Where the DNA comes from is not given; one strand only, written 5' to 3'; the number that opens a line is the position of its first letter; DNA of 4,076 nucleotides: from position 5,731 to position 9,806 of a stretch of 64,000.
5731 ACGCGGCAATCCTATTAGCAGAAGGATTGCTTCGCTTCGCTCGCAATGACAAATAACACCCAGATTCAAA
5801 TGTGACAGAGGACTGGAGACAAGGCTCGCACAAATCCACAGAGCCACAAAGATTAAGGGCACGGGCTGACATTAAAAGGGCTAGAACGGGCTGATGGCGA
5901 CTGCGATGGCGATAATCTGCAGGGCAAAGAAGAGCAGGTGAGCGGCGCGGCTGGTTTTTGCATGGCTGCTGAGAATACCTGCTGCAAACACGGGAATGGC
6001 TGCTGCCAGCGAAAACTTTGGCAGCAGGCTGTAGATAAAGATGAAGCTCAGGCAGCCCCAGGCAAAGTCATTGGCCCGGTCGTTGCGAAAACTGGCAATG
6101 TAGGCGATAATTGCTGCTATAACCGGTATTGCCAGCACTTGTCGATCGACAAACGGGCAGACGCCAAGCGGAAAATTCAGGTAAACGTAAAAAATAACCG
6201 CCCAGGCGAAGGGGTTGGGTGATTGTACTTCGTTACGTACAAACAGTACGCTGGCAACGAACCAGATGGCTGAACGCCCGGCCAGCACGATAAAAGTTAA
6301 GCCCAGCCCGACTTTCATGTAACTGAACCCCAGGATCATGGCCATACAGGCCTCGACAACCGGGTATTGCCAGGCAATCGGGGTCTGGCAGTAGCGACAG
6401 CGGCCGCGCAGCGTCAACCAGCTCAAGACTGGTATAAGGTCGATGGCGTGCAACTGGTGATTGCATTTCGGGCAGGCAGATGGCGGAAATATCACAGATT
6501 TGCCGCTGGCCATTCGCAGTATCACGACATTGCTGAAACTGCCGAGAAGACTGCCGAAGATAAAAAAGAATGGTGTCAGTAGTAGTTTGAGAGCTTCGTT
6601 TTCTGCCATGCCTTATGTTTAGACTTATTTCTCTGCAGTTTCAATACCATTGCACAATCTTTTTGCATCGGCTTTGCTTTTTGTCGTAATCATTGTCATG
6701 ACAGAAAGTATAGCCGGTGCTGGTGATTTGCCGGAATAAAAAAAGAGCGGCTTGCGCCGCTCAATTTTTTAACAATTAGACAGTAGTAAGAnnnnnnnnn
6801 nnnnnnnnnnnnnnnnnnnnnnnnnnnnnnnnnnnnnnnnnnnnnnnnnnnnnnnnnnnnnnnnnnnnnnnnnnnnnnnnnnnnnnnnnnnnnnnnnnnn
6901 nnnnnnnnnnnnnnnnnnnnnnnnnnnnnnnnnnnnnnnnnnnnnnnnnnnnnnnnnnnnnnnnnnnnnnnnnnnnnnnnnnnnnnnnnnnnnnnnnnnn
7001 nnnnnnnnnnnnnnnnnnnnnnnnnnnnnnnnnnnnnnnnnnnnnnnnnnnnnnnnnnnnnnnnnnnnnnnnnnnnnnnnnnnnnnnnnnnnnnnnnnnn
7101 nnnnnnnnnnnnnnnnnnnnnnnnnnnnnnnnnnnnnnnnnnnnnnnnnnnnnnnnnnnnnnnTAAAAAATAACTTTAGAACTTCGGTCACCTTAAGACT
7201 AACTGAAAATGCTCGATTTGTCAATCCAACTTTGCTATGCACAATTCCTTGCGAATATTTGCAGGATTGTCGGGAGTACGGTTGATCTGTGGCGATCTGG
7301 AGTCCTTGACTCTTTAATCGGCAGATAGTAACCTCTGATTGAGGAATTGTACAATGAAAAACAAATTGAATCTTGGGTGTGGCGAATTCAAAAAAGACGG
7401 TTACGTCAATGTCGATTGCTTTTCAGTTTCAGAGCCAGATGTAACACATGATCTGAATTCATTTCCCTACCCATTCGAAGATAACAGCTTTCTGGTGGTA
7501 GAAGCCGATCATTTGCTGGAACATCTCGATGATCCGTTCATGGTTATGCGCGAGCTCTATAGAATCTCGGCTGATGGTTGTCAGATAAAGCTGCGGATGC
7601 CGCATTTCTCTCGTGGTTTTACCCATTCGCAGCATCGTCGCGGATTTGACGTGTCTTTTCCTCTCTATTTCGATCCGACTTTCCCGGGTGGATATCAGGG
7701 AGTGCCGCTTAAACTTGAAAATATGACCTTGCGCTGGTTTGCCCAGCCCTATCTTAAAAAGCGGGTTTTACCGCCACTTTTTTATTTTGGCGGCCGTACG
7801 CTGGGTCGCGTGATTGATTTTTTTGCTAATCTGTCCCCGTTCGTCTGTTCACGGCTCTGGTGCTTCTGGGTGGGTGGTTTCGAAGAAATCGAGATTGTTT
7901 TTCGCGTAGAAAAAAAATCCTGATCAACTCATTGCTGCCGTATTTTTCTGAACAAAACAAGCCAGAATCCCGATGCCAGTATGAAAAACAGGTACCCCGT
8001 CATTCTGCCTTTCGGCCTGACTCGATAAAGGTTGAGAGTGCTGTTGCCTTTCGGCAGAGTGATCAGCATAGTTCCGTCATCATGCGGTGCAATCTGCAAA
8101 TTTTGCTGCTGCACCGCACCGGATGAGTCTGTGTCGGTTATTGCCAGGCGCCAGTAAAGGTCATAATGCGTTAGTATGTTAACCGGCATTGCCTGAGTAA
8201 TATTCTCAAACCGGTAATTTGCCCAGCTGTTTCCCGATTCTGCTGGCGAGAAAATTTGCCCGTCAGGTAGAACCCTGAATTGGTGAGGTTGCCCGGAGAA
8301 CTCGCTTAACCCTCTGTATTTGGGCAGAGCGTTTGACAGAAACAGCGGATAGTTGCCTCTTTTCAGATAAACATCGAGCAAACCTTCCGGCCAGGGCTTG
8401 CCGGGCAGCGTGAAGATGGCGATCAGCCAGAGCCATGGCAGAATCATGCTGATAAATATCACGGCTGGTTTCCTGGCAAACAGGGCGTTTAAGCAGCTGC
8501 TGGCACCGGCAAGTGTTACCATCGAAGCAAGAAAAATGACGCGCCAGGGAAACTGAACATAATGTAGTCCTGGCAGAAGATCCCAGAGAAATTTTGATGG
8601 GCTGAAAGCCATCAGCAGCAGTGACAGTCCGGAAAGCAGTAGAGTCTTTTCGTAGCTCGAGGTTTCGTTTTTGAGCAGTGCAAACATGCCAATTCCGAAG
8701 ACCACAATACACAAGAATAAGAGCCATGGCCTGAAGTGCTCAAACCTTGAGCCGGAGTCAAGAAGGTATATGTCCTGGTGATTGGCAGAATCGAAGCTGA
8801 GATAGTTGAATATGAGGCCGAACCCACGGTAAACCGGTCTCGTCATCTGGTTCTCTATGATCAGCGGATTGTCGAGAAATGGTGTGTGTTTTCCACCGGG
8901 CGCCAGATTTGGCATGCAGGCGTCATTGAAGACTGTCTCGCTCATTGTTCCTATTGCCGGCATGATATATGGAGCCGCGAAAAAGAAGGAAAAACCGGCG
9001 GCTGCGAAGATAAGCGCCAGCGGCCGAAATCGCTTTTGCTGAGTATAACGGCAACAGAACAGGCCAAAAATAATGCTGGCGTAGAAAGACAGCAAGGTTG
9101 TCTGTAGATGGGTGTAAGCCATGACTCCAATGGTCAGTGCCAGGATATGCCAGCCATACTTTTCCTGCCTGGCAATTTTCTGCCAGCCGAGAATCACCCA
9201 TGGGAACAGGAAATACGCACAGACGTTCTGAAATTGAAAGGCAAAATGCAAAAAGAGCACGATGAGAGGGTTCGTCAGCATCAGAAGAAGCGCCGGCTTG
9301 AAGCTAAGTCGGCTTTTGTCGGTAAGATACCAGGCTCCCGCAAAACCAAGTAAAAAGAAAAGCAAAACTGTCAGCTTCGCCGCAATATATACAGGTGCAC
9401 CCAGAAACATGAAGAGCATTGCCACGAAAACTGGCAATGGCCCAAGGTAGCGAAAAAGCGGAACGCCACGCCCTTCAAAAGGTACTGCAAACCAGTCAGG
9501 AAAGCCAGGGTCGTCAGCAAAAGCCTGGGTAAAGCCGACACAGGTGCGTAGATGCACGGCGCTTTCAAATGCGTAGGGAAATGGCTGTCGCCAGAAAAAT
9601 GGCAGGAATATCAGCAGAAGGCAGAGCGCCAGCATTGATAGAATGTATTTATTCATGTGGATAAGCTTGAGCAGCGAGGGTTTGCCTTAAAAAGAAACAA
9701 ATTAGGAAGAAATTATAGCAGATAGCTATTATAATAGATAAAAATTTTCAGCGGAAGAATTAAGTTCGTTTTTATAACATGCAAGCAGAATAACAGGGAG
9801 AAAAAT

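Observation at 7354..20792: Envelope glycan or protein-glycosylation cluster built around three paralogous GT-C-like membrane proteins and a TMTC-like GT-C/TPR protein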

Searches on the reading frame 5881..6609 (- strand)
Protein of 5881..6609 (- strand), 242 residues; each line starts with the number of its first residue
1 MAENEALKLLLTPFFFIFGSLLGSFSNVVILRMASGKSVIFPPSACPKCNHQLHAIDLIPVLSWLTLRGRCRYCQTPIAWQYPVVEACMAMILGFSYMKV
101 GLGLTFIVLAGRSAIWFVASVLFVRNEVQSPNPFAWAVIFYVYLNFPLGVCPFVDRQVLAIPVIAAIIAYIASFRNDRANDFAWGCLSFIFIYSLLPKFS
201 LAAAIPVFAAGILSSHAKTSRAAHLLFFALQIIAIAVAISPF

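Call 5: search_protein_families(library=ncbifam, proteins=[window:5881-6609:-], max_evalue=0.01)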
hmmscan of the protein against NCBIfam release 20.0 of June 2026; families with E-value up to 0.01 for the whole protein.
window:5881-6609:- (242 aa): 0 families

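Call 7: search_protein_families(library=pfam, proteins=[window:5881-6609:-], max_evalue=0.001)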
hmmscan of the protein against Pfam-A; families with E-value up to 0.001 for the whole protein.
window:5881-6609:- (242 aa): 1 family
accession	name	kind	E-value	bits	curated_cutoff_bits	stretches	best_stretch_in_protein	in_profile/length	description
PF06750.18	A24_N_bact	-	1.1e-32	112.3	23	1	17-99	1-83/84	Bacterial Peptidase A24 N-terminal domain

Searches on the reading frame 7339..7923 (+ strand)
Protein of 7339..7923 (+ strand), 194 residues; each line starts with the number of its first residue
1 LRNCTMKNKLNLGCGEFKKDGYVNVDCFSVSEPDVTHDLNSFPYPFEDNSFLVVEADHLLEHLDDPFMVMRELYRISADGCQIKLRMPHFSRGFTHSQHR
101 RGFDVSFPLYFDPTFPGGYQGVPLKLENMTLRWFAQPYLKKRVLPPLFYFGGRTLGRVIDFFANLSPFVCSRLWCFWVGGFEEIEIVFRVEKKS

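Call 3: search_protein_families(library=pfam, proteins=[window:7339-7923:+], max_evalue=0.01)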
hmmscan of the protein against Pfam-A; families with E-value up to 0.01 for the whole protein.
window:7339-7923:+ (194 aa): 1 family
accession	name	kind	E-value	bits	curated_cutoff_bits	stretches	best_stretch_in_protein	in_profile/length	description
PF08241.18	Methyltransf_11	-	0.00025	22.1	21.2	1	44-78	54-88/95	Methyltransferase domain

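Call 5: search_protein_families(library=ncbifam, proteins=[window:7339-7923:+], max_evalue=0.01)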
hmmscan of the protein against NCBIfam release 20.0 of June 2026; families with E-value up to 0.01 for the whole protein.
window:7339-7923:+ (194 aa): 0 families

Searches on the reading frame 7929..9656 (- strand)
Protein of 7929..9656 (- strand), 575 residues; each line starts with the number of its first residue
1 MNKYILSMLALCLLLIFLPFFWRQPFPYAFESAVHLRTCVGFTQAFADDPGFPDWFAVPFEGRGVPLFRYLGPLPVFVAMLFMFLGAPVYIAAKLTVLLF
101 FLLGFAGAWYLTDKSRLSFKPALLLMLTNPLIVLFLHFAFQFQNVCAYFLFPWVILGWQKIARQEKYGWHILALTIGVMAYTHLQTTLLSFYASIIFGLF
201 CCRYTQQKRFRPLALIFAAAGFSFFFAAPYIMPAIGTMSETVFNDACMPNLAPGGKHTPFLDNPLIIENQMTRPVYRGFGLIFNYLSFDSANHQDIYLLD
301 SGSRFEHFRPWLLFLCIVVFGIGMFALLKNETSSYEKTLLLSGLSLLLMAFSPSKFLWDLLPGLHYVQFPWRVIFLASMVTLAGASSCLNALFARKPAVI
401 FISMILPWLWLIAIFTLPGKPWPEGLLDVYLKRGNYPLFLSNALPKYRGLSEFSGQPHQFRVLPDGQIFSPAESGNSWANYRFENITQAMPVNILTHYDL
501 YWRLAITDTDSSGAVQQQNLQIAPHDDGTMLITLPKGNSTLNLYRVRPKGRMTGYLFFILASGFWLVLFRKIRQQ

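Call 3: search_protein_families(library=pfam, proteins=[window:7929-9656:-], max_evalue=0.01)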
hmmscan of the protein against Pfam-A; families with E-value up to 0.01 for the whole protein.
window:7929-9656:- (575 aa): 1 family
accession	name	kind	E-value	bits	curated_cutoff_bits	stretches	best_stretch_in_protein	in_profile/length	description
PF10131.15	PTPS_related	-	1.8e-05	23.9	26.4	1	68-235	1-169/621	6-pyruvoyl-tetrahydropterin synthase related domain; membrane protein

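Call 5: search_protein_families(library=ncbifam, proteins=[window:7929-9656:-], max_evalue=0.01)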
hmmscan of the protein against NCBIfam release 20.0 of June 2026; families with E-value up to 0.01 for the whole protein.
window:7929-9656:- (575 aa): 0 families
